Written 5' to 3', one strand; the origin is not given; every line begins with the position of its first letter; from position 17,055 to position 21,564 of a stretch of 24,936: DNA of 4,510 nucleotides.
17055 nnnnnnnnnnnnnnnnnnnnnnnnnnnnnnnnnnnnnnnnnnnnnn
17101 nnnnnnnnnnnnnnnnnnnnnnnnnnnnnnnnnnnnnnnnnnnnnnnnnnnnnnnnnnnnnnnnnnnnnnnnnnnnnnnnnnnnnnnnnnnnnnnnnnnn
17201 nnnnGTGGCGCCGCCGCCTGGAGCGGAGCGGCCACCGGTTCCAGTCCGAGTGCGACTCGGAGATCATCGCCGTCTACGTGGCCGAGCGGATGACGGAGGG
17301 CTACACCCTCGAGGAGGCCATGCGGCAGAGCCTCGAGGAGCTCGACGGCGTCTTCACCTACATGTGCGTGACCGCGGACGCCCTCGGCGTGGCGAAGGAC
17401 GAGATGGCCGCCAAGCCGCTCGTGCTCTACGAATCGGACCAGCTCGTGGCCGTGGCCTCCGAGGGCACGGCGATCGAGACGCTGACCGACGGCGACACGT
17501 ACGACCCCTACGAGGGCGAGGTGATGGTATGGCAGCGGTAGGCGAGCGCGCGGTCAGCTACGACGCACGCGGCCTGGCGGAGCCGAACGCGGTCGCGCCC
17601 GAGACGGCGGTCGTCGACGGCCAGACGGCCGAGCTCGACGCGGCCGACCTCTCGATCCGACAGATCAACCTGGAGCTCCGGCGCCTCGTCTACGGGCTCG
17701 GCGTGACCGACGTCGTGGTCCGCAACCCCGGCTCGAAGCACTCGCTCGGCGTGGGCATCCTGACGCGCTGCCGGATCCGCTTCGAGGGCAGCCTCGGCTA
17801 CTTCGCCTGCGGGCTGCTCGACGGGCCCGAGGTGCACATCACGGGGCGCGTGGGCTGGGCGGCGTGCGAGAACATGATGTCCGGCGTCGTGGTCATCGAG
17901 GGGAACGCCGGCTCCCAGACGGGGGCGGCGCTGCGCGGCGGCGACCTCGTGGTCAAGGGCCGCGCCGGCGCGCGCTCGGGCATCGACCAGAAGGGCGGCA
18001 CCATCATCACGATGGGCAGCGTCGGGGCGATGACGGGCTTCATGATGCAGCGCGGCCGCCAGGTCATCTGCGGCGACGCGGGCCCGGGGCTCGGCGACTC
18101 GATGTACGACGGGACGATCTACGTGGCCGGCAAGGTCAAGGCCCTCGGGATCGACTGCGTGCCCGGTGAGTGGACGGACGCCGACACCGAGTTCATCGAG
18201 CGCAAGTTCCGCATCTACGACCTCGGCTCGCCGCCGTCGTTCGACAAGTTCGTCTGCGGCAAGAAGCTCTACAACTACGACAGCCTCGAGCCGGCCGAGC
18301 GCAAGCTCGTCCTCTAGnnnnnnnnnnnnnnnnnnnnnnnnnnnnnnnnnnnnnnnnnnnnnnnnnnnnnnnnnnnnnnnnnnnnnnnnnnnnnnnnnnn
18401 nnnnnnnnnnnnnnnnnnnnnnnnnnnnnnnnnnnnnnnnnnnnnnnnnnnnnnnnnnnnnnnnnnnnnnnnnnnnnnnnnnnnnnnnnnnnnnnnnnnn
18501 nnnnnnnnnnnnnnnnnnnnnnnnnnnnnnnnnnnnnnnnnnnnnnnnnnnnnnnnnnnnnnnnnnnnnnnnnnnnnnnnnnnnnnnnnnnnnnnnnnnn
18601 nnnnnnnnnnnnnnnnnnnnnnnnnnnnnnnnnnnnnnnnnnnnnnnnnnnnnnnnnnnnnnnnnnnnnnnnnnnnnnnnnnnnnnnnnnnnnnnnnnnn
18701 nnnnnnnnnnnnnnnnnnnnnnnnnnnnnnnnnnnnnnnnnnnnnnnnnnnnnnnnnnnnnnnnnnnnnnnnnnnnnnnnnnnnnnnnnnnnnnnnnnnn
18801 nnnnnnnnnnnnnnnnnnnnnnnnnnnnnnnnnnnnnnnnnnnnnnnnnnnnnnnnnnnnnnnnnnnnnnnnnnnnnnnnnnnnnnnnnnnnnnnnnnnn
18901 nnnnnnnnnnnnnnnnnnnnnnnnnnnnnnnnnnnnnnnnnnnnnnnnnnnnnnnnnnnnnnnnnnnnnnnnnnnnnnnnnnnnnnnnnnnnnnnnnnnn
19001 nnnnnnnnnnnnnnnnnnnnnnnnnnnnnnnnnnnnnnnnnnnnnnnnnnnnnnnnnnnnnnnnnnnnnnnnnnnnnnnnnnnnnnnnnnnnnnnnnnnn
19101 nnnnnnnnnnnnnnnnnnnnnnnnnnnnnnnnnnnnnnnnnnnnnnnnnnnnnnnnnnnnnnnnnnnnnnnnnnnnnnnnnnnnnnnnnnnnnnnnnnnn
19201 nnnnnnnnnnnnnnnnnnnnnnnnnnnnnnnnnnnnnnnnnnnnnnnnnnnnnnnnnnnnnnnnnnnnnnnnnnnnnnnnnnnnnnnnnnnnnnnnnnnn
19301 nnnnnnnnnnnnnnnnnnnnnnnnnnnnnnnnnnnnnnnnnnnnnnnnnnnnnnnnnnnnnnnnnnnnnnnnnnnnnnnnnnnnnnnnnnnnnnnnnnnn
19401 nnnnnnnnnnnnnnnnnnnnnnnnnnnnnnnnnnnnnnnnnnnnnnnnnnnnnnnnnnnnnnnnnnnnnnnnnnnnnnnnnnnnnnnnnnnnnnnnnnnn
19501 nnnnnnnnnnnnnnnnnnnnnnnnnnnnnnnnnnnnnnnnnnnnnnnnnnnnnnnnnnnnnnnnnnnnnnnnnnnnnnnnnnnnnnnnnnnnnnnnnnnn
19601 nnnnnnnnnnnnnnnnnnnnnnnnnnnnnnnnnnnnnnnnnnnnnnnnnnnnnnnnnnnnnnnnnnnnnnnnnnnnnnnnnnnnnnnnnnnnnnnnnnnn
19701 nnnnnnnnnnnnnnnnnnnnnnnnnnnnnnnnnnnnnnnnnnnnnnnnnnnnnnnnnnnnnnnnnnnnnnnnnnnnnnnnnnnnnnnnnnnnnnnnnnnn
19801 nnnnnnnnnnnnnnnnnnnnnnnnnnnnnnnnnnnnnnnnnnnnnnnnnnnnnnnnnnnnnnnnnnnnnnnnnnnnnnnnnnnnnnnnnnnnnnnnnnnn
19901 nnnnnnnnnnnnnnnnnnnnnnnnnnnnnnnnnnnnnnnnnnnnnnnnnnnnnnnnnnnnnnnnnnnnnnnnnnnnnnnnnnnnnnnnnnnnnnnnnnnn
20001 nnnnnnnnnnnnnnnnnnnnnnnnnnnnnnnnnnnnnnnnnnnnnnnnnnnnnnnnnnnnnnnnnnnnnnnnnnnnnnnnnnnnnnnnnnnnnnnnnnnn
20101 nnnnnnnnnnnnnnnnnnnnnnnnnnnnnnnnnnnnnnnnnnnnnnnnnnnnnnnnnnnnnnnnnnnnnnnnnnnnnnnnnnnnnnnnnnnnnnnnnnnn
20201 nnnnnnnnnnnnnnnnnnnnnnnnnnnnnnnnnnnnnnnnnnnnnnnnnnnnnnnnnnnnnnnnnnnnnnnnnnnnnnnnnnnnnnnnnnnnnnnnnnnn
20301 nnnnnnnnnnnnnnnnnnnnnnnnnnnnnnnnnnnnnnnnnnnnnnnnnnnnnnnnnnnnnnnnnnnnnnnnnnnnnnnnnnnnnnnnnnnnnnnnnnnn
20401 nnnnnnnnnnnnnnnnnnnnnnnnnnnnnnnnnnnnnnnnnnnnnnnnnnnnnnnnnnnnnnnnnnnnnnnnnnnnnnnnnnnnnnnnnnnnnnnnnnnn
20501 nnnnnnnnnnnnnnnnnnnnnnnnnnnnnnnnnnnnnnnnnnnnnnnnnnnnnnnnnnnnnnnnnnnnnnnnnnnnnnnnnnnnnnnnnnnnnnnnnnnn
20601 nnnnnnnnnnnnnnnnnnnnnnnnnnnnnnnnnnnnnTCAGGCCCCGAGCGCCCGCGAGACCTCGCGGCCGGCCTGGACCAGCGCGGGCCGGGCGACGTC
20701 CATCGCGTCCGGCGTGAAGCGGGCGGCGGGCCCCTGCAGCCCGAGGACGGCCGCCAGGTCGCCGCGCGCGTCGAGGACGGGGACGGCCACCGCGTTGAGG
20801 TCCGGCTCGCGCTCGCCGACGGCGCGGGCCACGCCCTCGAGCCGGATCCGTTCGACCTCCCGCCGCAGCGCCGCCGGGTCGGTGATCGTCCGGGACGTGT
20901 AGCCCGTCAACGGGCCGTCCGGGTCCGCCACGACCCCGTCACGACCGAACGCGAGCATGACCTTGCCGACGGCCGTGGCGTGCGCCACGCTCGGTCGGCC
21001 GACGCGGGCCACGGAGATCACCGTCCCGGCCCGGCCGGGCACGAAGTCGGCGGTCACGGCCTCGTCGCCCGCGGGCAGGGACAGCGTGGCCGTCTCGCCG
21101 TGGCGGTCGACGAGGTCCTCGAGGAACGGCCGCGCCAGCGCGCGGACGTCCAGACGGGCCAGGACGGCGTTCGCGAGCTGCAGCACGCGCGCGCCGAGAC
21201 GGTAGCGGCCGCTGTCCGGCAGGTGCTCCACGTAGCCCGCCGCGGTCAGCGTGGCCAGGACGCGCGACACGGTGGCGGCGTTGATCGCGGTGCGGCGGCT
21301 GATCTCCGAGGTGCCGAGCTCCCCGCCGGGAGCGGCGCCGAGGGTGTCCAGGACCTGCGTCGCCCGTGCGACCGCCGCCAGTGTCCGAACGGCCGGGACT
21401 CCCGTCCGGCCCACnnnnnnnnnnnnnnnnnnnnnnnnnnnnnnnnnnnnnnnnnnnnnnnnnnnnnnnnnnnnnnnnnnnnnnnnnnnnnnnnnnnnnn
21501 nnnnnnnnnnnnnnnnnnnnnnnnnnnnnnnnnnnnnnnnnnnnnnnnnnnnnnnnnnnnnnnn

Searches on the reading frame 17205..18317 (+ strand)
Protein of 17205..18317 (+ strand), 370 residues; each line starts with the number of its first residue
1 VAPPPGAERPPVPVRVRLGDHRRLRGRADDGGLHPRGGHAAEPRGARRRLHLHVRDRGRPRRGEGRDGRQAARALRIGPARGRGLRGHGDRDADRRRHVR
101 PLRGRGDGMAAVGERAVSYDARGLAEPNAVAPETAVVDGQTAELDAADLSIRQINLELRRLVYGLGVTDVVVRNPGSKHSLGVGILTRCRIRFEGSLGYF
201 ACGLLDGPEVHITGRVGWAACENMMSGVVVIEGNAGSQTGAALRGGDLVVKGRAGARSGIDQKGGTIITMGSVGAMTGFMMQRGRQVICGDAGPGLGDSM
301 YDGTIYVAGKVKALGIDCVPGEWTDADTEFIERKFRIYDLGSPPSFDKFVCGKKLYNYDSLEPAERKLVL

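Call 5: search_protein_families(library=pfam, proteins=[window:17205-18317:+])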
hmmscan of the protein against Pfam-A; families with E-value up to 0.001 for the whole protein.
window:17205-18317:+ (370 aa): 1 family
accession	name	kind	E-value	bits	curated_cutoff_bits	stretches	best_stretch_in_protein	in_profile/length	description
PF01493.24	GXGXG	-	1.4e-10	41.5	32.5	1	187-311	30-166/190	GXGXG motif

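Call 6: search_protein_families(library=ncbifam, proteins=[window:17205-18317:+])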
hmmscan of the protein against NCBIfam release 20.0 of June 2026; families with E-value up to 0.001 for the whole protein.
window:17205-18317:+ (370 aa): 2 families
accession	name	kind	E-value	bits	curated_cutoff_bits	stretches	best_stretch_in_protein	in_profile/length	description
TIGR03122.1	one_C_dehyd_C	equivalog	6.9e-14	51.7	130.65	1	223-291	141-209/260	formylmethanofuran dehydrogenase subunit C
NF042910.1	FMH_DH_FwdC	exception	4e-11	42.5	340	1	186-313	79-213/271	tungsten-dependent formylmethanofuran dehydrogenase subunit FwdC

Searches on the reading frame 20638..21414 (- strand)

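Call 7: search_protein_families(library=pfam, proteins=[window:20638-21414:-])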
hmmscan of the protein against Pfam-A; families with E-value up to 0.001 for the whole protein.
window:20638-21414:- (258 aa): 7 families
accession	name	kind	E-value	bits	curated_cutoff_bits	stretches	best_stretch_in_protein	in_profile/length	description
PF01614.24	IclR_C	-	5e-31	108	24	1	83-254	2-174/174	Bacterial transcriptional regulator IclR C-terminal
PF09339.16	HTH_IclR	-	1.7e-11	44.2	22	1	14-65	1-51/52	IclR helix-turn-helix domain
PF12802.13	MarR_2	-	1.3e-08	35.3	27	1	18-67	7-55/61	MarR family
PF02082.26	Rrf2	-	5.8e-05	23.7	30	0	17-73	7-65/132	Iron-dependent Transcriptional regulator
PF25213.1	HVO_A0261_N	-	6.3e-05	23.2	35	1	9-74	4-67/86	HVO_A0261 N-terminal domain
PF01325.25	Fe_dep_repress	-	9.3e-05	23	26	1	34-69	24-59/60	Iron dependent repressor, N-terminal DNA binding domain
PF13463.12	HTH_27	-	0.00051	20.7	22.2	1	20-70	7-58/68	Winged helix DNA-binding domain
